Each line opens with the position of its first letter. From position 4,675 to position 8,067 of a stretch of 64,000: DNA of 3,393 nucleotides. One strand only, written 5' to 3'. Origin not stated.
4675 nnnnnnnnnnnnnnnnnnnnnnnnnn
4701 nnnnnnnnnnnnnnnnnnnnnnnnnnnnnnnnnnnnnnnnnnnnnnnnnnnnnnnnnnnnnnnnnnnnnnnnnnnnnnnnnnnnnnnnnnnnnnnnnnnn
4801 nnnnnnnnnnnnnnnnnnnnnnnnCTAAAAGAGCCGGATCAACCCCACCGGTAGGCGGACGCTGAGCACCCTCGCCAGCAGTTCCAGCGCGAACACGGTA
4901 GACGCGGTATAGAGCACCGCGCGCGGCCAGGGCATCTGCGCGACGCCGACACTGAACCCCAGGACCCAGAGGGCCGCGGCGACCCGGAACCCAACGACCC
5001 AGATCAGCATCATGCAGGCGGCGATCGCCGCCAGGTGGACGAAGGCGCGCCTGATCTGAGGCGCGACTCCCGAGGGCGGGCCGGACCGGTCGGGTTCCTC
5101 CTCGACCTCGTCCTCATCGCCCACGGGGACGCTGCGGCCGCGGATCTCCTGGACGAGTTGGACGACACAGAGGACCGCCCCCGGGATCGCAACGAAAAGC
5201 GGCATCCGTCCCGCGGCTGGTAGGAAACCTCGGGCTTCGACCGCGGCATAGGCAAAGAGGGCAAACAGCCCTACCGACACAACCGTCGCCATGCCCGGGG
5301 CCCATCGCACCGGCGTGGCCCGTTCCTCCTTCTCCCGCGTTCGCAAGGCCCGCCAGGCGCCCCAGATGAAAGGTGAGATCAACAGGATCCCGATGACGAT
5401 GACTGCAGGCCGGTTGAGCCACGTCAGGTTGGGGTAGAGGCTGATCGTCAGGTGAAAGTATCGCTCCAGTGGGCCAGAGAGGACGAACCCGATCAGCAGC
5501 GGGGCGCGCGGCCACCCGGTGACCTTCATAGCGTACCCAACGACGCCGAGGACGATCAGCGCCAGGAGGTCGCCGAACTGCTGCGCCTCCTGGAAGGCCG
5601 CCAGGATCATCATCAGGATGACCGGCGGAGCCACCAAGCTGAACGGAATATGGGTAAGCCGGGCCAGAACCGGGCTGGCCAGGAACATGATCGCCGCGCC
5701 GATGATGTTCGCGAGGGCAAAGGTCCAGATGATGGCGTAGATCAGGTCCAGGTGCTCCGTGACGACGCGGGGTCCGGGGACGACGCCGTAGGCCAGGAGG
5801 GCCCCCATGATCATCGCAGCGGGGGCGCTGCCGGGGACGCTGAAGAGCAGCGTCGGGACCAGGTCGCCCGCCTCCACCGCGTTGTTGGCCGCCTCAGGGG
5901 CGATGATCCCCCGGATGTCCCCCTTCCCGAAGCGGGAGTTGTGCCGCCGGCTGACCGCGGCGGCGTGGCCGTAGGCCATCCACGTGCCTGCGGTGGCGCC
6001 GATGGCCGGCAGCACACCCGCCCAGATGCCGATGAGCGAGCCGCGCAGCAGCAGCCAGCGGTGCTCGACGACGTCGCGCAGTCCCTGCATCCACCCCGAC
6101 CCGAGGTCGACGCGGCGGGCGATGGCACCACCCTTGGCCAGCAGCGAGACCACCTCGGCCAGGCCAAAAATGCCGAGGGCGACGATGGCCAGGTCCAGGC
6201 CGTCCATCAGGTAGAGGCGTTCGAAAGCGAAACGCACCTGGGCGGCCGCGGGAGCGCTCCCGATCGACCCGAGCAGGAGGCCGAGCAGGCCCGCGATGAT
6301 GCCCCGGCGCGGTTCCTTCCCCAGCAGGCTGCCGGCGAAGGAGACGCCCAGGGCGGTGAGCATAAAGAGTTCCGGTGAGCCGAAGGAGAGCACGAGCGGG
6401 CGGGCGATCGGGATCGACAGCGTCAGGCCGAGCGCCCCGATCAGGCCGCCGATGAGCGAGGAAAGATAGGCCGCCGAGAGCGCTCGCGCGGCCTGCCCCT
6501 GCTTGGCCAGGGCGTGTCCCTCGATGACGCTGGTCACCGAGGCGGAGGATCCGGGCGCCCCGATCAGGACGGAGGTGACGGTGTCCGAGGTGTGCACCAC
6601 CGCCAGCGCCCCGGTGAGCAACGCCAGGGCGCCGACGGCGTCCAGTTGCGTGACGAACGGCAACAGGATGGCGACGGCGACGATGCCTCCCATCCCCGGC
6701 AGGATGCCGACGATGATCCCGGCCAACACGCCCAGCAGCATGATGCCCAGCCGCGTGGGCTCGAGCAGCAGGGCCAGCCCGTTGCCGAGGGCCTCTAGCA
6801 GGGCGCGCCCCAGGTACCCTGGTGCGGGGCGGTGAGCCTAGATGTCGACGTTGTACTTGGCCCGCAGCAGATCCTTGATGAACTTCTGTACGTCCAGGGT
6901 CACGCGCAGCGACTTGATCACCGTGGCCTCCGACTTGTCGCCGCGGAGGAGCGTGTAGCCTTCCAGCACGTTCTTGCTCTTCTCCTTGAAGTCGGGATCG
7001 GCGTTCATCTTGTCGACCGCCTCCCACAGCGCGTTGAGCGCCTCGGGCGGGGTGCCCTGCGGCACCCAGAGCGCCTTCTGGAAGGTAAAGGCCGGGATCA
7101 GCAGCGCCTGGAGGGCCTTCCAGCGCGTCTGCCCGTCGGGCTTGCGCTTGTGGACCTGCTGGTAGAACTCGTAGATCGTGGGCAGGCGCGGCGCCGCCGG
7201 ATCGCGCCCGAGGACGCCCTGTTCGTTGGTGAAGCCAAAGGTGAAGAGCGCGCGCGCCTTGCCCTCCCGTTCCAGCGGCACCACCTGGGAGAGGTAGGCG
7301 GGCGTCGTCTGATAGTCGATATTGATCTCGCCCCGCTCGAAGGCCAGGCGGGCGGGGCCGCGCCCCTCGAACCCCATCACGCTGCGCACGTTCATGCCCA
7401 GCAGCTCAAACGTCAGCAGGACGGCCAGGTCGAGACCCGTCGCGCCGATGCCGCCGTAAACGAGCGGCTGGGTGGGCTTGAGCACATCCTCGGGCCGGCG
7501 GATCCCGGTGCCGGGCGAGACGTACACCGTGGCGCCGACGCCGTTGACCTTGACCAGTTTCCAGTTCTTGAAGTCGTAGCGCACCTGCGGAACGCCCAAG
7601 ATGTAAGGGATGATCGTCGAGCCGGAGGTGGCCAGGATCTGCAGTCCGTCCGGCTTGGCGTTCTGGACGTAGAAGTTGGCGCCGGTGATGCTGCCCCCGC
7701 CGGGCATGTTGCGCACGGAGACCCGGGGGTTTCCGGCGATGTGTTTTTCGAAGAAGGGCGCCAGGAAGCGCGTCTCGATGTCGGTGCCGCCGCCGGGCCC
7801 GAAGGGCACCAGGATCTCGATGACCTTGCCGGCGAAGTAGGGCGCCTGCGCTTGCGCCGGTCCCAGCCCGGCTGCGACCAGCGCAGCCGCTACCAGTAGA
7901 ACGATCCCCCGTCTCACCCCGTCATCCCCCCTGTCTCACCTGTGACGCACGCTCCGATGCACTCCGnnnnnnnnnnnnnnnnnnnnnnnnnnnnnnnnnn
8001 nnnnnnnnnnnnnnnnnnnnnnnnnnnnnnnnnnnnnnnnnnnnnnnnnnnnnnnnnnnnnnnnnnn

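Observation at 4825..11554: Tricarboxylate cluster: PrpB-like lyase, TcuA-like flavoprotein, PrpF-like isomerase, TctC, TctA::TctB, with no TcuB partner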

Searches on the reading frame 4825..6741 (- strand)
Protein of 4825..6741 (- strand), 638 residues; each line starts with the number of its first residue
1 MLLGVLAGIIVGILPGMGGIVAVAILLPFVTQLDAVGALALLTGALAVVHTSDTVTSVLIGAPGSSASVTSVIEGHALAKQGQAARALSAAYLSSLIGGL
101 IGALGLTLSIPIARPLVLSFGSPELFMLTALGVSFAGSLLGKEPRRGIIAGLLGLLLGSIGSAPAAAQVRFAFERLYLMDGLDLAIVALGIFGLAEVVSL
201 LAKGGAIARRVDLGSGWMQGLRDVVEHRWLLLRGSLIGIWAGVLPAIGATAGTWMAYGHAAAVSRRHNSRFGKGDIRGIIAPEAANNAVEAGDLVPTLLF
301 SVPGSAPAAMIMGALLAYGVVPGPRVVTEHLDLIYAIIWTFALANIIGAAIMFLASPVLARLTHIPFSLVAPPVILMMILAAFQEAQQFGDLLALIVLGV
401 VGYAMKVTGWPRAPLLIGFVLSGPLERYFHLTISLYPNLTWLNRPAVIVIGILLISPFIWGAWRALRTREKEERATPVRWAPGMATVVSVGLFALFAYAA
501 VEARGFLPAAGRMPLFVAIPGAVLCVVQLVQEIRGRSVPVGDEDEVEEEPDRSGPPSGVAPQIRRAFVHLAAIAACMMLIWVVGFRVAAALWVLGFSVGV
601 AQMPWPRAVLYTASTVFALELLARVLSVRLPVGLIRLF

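Call 4: search_protein_families(library=pfam, proteins=[window:4825-6741:-])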
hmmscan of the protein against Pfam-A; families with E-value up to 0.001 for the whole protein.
window:4825-6741:- (638 aa): 2 families
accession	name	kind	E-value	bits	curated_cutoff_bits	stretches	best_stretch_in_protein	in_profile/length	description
PF01970.21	TctA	-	2e-113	379.7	28.9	1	1-416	4-422/423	Tripartite tricarboxylate transporter TctA family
PF07331.16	TctB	-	2.9e-05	24.7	29.1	1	513-631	32-137/137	Tripartite tricarboxylate transporter TctB family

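Call 5: search_protein_families(library=ncbifam, proteins=[window:4825-6741:-])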
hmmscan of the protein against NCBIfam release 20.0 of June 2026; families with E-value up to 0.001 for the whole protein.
window:4825-6741:- (638 aa): 0 families

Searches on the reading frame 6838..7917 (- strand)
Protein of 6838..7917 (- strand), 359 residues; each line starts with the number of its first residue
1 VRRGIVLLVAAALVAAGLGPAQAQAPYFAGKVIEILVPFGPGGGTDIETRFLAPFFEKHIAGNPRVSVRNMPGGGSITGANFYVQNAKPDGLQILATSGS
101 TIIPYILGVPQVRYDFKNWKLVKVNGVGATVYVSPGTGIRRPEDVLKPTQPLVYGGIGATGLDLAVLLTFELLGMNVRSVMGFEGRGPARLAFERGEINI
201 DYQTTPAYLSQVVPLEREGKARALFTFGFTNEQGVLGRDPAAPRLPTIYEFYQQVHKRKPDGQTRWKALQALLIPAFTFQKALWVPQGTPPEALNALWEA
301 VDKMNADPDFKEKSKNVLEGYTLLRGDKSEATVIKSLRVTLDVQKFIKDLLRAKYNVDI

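Call 4: search_protein_families(library=pfam, proteins=[window:6838-7917:-])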
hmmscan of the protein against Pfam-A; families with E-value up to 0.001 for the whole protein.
window:6838-7917:- (359 aa): 1 family
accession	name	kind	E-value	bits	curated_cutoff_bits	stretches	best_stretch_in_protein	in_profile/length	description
PF03401.19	TctC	-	1.2e-06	28.7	27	1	66-313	17-238/274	Tripartite tricarboxylate transporter family receptor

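Call 5: search_protein_families(library=ncbifam, proteins=[window:6838-7917:-])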
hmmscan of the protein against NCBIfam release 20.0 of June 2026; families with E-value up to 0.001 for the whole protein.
window:6838-7917:- (359 aa): 0 families

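Call 44: search_solved_structures(query=window:6838-7917:-, max_evalue=1)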
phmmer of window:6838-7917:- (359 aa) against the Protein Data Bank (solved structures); distinct sequences matched with E-value up to 1: 12.
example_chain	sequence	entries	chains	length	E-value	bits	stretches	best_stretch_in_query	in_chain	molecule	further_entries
2dvz_A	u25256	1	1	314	2.7e-08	36.8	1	25-224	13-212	Putative exported protein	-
4x9t_A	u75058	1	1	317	3.1e-08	36.6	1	24-199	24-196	Uncharacterized protein UPF0065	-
2f5x_A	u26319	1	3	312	4.1e-07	32.9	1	31-202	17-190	BugD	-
25hk_A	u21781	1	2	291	5.1e-07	32.6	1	27-146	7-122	Tripartite tricarboxylate transporter substrate binding protein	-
7ndr_A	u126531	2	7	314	7.7e-07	32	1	29-222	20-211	Tripartite tricarboxylate transporter substrate binding protein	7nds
2qpq_A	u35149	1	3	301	1.1e-06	31.5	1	28-227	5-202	protein Bug27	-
6hke_A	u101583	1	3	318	1.5e-06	31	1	28-250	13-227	Possible TctC subunit of the Tripartite Tricarboxylate Transport(TTT) Family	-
8hkb_A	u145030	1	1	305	1.9e-06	30.7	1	32-249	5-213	Periplasmic terephthalate binding protein (TBP)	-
8hka_A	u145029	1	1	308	2.4e-06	30.4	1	32-249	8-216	Periplasmic terephthalate binding protein (TBP)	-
8hk9_D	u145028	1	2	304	3.1e-06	30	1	32-249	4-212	Periplasmic terephthalate binding protein (TBP)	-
9cwt_f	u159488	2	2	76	0.21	14.1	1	69-120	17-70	NADH dehydrogenase [ubiquinone] 1 subunit C1, mitochondrial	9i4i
7c8z_B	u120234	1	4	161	0.48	12.9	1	48-99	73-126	Salicylate 5-hydroxylase, small oxygenase component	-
